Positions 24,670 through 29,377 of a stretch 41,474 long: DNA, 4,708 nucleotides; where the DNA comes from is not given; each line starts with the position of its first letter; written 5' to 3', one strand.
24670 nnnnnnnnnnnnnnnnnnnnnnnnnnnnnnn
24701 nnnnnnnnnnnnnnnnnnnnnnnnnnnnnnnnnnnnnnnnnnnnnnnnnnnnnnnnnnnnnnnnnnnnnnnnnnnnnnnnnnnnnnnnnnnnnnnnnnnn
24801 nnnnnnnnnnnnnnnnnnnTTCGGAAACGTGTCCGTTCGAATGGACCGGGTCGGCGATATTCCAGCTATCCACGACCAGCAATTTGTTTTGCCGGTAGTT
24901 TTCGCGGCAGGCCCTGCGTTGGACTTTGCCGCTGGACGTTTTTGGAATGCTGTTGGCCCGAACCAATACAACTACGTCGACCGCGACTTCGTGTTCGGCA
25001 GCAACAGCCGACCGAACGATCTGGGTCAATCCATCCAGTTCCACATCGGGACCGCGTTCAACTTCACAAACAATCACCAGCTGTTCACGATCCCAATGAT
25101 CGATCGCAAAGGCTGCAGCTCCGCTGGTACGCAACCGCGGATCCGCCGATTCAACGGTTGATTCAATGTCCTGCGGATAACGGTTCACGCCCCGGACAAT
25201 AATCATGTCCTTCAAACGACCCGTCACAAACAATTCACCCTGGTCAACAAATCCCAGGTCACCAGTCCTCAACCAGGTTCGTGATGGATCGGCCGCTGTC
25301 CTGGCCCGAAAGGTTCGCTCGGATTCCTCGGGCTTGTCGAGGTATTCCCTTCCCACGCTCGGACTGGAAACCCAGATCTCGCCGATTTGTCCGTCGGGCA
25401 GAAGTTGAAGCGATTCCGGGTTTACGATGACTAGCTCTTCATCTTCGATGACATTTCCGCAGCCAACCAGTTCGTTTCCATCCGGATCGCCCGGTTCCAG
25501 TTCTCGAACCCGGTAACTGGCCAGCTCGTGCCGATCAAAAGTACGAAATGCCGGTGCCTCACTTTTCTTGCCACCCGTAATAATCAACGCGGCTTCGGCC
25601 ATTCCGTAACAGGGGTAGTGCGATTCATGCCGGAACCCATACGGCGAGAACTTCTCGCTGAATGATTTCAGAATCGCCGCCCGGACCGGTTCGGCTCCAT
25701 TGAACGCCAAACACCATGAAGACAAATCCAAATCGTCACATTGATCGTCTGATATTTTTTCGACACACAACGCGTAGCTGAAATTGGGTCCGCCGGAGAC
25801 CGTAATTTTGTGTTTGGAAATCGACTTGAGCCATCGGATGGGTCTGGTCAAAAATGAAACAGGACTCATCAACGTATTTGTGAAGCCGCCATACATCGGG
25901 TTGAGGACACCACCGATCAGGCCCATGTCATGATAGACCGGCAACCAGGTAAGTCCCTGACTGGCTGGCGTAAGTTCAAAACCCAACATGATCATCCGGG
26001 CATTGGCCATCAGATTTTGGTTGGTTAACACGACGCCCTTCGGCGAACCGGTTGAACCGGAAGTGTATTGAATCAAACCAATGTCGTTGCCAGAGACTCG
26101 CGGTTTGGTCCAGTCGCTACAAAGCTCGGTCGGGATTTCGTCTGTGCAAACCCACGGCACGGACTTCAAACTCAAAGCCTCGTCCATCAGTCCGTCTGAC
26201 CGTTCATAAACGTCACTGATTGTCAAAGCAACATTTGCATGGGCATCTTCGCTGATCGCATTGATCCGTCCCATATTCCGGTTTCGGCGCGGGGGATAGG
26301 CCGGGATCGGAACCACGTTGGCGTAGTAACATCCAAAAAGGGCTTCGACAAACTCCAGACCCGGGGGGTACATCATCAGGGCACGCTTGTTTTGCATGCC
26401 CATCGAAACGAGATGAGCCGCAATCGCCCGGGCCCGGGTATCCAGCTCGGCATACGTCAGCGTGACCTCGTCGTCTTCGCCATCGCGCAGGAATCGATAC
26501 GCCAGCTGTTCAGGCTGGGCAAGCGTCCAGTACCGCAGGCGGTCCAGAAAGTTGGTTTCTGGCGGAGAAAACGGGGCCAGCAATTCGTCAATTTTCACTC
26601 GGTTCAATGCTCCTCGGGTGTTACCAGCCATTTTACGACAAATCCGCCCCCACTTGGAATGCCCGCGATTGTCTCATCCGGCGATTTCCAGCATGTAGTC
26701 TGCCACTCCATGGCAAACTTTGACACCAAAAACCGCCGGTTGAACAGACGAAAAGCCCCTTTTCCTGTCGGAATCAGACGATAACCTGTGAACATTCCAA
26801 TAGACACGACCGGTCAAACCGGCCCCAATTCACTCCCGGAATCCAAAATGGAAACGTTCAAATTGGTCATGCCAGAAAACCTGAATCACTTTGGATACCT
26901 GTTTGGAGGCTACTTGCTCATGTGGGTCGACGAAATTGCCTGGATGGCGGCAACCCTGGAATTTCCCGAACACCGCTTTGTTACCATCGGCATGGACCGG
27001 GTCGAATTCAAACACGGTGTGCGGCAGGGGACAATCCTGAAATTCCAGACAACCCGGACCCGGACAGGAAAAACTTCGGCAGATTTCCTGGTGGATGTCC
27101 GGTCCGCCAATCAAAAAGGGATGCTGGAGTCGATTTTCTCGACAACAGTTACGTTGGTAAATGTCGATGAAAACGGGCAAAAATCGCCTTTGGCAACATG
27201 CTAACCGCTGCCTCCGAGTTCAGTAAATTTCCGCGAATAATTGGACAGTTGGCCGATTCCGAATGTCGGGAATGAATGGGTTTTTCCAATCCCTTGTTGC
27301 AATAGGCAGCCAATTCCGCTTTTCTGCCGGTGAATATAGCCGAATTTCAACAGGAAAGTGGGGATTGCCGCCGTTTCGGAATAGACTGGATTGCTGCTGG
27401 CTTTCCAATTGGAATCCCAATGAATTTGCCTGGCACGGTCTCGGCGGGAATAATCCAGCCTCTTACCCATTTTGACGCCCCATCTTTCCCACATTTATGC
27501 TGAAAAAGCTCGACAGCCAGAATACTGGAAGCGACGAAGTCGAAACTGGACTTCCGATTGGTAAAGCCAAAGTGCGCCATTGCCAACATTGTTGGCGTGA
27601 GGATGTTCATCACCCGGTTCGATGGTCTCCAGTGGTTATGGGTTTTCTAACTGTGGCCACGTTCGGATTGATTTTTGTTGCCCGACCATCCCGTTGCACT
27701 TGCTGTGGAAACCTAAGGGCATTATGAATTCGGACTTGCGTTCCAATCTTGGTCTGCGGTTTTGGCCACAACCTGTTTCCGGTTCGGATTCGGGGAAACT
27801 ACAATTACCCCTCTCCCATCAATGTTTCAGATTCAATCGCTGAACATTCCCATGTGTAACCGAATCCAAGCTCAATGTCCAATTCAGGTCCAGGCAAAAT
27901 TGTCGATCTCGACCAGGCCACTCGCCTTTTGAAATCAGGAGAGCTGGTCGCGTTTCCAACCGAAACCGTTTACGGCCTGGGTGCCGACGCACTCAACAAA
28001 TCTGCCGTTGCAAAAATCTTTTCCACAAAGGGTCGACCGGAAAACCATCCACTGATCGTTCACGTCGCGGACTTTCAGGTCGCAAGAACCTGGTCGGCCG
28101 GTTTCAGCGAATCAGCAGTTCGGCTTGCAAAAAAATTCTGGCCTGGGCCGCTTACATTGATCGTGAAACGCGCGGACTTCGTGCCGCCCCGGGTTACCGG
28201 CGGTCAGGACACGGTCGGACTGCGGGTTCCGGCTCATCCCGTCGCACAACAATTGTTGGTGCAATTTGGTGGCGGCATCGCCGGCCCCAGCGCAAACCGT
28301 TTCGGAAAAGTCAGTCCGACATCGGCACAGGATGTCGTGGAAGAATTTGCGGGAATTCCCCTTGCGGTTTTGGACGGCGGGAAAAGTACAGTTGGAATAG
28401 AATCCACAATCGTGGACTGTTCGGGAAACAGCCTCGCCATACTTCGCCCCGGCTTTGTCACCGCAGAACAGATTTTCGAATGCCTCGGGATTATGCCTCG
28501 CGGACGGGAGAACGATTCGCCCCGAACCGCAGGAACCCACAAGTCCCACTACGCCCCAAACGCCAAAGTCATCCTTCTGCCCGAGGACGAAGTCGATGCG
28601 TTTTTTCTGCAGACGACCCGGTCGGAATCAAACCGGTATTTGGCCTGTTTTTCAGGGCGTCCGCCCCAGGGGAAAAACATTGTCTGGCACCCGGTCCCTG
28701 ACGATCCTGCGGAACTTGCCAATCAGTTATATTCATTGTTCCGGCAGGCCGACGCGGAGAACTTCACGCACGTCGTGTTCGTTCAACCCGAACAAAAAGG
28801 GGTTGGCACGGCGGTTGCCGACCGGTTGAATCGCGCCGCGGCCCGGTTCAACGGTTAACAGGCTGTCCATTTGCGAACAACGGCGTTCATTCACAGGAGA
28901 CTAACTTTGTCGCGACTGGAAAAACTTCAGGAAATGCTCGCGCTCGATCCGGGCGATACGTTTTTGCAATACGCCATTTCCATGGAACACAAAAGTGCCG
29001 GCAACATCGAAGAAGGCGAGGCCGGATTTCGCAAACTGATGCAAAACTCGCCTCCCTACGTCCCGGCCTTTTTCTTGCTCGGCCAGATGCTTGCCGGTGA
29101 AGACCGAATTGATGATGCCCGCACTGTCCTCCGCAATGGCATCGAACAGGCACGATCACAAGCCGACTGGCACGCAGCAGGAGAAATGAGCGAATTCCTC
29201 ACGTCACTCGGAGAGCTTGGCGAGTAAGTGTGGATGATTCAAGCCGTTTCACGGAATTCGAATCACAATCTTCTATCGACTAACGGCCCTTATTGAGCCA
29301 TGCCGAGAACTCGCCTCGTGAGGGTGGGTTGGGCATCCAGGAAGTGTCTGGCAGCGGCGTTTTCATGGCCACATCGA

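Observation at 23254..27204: Self-contained FAAL-ACP-alpha-oxoamine synthase fusion with a divergent thioesterase: candidate sphingoid-like or long-chain amino-ketone lipid synthase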

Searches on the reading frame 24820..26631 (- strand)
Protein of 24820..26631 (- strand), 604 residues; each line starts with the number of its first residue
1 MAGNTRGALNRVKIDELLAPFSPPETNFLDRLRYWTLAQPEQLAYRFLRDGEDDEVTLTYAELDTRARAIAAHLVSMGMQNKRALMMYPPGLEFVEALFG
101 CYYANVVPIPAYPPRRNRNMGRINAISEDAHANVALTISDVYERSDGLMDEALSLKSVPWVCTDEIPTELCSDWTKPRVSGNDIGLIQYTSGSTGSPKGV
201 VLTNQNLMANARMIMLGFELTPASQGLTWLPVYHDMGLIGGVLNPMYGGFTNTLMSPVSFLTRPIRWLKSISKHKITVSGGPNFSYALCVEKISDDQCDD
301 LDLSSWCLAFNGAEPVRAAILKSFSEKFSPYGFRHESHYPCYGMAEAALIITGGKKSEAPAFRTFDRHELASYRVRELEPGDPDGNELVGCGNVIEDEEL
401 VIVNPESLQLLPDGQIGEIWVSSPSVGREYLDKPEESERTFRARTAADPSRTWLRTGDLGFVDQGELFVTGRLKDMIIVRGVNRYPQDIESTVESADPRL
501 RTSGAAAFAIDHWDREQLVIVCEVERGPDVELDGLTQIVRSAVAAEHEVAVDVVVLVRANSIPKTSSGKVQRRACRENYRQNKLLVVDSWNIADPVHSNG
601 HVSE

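Call 51: search_solved_structures(query=window:24820-26631:-, max_evalue=1e-40, show_alignments=3)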
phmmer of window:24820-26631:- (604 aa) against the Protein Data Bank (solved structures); distinct sequences matched with E-value up to 1e-40: 18.
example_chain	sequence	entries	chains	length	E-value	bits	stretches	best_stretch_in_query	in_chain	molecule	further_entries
7r7g_A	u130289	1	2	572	3.4e-165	553.8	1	26-590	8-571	Polyketide synthase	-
7r7e_A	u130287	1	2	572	4.3e-165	553.5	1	26-590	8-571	Polyketide synthase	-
7r7f_A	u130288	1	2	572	6.5e-165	552.9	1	26-590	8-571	Polyketide synthase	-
3kxw_A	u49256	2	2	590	7.4e-130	437.1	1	28-593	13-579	Saframycin Mx1 synthetase B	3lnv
5d6j_A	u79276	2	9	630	4.8e-105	355.2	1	26-584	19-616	Acyl-CoA synthase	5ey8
5icr_A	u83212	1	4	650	5.6e-105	354.9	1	26-584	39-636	Acyl-CoA synthase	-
5ey9_A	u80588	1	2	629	6e-99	335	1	23-583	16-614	Long-chain-fatty-acid--AMP ligase FadD32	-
5hm3_A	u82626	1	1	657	5.9e-98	331.8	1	23-583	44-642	Long-chain-fatty-acid--AMP ligase FadD32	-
8hd4_A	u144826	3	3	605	2.8e-88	299.8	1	39-589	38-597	Long-chain-fatty-acid--AMP ligase FadD23 | Fatty-acid-CoA ligase FadD23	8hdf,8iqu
7wua_A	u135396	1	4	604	9.8e-87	294.7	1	61-581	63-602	Acyl-CoA synthase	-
5d6n_A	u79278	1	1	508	2.3e-81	277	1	26-473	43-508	Acyl-CoA synthase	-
3pbk_A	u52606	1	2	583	6.2e-76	259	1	55-582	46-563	Fatty Acyl-Adenylate Ligase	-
8hcz_A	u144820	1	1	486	1e-68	235.2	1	39-477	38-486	Long-chain-fatty-acid--AMP ligase FadD23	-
3e53_A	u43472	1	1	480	1.8e-64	221.2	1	32-472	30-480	FATTY-ACID-CoA LIGASE FADD28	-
3t5a_A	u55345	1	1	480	2.3e-63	217.5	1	32-472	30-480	Long-chain-fatty-acid--AMP ligase FadD28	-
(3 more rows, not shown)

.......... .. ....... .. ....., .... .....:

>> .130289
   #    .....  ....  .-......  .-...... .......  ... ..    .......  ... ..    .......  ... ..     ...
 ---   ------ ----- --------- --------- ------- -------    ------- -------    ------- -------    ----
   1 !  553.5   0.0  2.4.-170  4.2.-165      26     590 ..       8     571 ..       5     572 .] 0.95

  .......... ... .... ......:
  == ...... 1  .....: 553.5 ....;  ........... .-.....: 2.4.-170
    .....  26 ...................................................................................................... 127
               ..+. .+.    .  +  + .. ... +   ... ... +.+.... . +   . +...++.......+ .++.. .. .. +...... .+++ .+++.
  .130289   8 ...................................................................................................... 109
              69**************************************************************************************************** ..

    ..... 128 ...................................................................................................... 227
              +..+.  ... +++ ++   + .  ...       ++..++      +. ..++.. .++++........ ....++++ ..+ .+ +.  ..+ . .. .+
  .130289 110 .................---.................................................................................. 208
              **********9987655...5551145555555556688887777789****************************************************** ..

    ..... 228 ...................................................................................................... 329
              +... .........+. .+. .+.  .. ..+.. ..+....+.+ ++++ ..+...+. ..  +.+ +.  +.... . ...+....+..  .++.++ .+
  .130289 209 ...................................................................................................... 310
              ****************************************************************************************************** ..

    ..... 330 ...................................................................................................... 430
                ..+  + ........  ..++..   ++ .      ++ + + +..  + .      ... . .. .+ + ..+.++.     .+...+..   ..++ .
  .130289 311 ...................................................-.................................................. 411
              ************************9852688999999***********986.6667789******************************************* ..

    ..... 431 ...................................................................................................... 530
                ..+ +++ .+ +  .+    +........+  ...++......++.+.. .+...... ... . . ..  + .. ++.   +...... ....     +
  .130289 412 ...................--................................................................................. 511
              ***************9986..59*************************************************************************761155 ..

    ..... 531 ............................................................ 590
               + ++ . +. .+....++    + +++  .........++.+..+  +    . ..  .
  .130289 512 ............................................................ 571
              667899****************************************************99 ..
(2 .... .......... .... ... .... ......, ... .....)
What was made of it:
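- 24853..26556 (-): Fatty acyl-AMP ligase domain (aa ~26-593), with motifs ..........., YGMAE, TGDLG, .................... and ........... The domain aligns end to end with the FAAL structure 7r7g at 554 bits (call 51).
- On Fatty acyl-AMP ligase (FAAL): It aligns with the corresponding segment of 7r7g (call 51).
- Closest known: FAAL loading domains: 7r7g. Same: Full-length alignment at 554 bits, covering aa 26-590 (call 51).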

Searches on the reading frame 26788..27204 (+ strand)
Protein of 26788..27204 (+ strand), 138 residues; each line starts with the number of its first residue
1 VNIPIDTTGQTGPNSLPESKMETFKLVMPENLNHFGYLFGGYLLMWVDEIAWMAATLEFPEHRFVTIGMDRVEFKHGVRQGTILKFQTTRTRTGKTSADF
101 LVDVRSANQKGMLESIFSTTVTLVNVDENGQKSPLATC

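Call 3: search_protein_families(library=pfam, proteins=[window:26788-27204:+], max_evalue=0.01)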
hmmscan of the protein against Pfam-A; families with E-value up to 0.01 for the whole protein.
window:26788-27204:+ (138 aa): 1 family
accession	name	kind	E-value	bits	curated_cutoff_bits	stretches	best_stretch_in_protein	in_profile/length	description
PF03061.28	4HBT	-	2.5e-11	44.2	20.6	1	35-110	1-76/79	Thioesterase superfamily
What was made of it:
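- Checked: It runs 26788..27204 on the plus strand and matches Pfam 4HBT (E 2.5e-11, call 3).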

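Call 4: search_protein_families(library=ncbifam, proteins=[window:26788-27204:+], max_evalue=0.001)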
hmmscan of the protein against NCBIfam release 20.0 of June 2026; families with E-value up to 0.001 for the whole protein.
window:26788-27204:+ (138 aa): 1 family
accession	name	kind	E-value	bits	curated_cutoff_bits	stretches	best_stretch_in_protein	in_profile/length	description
NF007970.0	PRK10694.1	equivalog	1.5e-06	28.1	162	1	14-132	5-126/133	acyl-CoA thioester hydrolase YciA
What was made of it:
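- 26848..27204 (+): Divergently transcribed hotdog (4HBT) thioesterase-like gene. The ORF opens at GTG 26788; the conserved protein starts at ATG 26848. Its link to the fusion is unproven. Pfam 4HBT, with a weak YciA match (calls 3, 4).
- It belongs to the 4HBT family and gives a weak YciA-like match (calls 3, 4).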

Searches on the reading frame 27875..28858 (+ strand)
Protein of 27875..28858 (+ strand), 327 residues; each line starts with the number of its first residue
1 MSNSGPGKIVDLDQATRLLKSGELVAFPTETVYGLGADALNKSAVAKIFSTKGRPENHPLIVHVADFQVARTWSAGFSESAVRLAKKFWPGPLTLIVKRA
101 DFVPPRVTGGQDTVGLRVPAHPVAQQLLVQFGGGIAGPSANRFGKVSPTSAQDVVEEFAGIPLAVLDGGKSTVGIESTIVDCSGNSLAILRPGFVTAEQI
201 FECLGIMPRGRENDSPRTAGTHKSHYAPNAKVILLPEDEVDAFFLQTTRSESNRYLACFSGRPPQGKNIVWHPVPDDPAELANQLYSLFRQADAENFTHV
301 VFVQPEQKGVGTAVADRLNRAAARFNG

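Call 3: search_protein_families(library=pfam, proteins=[window:27875-28858:+], max_evalue=0.01)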
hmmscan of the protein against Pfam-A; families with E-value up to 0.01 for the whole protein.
window:27875-28858:+ (327 aa): 2 families
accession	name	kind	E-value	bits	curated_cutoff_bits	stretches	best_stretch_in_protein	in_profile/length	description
PF01300.24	Sua5_yciO_yrdC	-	2.4e-58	197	25.1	1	18-193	2-178/178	Telomere recombination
PF03481.19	Sua5_C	-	2.9e-22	80.1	22.9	1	195-323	1-136/136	Threonylcarbamoyl-AMP synthase, C-terminal domain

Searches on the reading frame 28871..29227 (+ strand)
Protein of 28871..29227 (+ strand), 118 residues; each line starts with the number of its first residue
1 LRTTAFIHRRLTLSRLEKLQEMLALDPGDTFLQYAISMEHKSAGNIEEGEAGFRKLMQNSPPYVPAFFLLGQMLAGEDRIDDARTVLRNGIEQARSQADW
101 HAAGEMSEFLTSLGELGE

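Call 3: search_protein_families(library=pfam, proteins=[window:28871-29227:+], max_evalue=0.01)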
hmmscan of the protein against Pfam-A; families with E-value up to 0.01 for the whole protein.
window:28871-29227:+ (118 aa): 3 families
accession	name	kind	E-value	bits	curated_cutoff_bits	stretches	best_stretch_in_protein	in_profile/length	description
PF14559.12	TPR_19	-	1.4e-05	25.7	25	1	43-103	4-64/68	Tetratricopeptide repeat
PF13428.12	TPR_14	-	0.00046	21.1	23.5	0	67-101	4-38/44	Tetratricopeptide repeat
PF24575.1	TPR_Slam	-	0.0054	17.6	35.2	1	30-84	47-101/104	Surface lipoprotein assembly modifier, N-terminal TPR repeats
